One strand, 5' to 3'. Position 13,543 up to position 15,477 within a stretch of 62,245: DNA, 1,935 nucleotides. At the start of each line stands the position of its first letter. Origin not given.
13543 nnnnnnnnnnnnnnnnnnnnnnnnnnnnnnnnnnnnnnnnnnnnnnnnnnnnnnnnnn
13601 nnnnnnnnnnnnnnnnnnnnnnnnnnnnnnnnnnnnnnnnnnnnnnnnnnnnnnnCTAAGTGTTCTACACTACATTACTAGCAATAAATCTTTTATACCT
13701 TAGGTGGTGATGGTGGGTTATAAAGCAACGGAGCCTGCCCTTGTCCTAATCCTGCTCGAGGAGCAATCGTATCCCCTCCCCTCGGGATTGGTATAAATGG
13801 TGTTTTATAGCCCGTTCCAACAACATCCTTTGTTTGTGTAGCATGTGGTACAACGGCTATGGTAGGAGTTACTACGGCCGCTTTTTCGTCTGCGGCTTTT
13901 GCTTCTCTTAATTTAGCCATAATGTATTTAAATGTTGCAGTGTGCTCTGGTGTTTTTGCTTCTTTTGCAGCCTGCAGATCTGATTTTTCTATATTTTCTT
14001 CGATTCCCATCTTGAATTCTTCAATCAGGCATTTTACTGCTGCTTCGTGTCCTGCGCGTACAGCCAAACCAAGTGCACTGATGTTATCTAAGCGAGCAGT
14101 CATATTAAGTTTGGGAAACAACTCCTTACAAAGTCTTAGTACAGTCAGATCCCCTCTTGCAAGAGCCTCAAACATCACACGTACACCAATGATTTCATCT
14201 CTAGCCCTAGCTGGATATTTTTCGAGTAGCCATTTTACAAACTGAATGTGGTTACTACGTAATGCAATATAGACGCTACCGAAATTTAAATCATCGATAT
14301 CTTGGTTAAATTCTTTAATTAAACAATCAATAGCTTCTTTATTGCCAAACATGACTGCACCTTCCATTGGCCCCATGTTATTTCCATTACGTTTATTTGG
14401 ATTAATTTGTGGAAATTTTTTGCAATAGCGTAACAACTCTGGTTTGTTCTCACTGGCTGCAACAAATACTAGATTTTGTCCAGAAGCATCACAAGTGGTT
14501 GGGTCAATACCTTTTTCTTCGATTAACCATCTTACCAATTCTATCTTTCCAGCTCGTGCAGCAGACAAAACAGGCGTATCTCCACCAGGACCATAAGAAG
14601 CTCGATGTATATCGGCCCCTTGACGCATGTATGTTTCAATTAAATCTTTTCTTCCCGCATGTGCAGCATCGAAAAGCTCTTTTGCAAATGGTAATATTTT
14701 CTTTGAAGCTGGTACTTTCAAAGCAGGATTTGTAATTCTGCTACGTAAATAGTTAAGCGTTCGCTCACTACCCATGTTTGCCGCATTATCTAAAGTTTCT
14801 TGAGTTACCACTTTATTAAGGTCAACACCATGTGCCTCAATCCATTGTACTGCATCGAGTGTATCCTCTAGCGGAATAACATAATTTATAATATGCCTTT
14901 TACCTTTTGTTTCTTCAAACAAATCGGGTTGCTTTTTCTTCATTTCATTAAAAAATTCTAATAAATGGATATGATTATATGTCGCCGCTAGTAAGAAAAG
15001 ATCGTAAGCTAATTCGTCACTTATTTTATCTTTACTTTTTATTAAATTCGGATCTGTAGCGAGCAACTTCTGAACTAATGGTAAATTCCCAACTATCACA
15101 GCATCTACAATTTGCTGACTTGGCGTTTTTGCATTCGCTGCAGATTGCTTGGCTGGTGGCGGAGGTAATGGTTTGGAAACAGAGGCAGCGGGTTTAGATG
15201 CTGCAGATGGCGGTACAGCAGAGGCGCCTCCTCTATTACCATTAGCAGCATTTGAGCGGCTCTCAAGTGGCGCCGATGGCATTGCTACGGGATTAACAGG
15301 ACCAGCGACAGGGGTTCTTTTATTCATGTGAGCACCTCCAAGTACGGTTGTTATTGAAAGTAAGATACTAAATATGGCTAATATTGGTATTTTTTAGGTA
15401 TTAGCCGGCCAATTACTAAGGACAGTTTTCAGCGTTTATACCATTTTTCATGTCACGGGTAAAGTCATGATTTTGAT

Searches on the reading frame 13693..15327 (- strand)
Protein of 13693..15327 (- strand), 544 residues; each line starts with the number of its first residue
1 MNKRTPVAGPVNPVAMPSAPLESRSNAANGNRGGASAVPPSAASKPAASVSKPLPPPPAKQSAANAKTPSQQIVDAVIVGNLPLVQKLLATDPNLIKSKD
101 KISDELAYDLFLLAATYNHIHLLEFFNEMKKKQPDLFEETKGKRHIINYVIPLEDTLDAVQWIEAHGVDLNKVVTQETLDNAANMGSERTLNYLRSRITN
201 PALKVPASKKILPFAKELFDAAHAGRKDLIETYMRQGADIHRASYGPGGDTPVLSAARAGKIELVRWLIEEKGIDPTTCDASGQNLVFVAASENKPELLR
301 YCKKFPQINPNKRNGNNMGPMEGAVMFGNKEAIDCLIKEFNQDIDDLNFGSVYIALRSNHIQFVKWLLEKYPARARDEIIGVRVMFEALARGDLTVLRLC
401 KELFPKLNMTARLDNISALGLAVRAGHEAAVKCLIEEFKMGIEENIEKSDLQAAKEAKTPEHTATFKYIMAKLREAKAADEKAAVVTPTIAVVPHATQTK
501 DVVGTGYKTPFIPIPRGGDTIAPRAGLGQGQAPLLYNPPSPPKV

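Call 74: search_protein_families(library=pfam, proteins=[window:13693-15327:-], max_evalue=0.001)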
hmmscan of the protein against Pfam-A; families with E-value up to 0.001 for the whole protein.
window:13693-15327:- (544 aa): 6 families
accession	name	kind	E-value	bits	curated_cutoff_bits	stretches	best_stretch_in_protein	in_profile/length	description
PF13637.12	Ank_4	-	8.6e-25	86.7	22.7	3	288-337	2-50/50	Ankyrin repeats (many copies)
PF12796.13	Ank_2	-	4.4e-22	78.9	27.3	2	218-301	1-78/90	Ankyrin repeats (3 copies)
PF13606.12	Ank_3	-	4.2e-20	69.9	22.3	0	249-276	2-28/30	Ankyrin repeat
PF00023.36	Ank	-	2.2e-12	46.9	21.1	0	249-280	2-32/33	Ankyrin repeat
PF24521.3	Ank_KRIT1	-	4.4e-07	30.2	80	1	174-292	17-127/149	KRIT1 ankyrin-repeats domain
PF13857.12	Ank_5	-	7.1e-06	26.7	27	0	255-286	22-52/56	Ankyrin repeats (many copies)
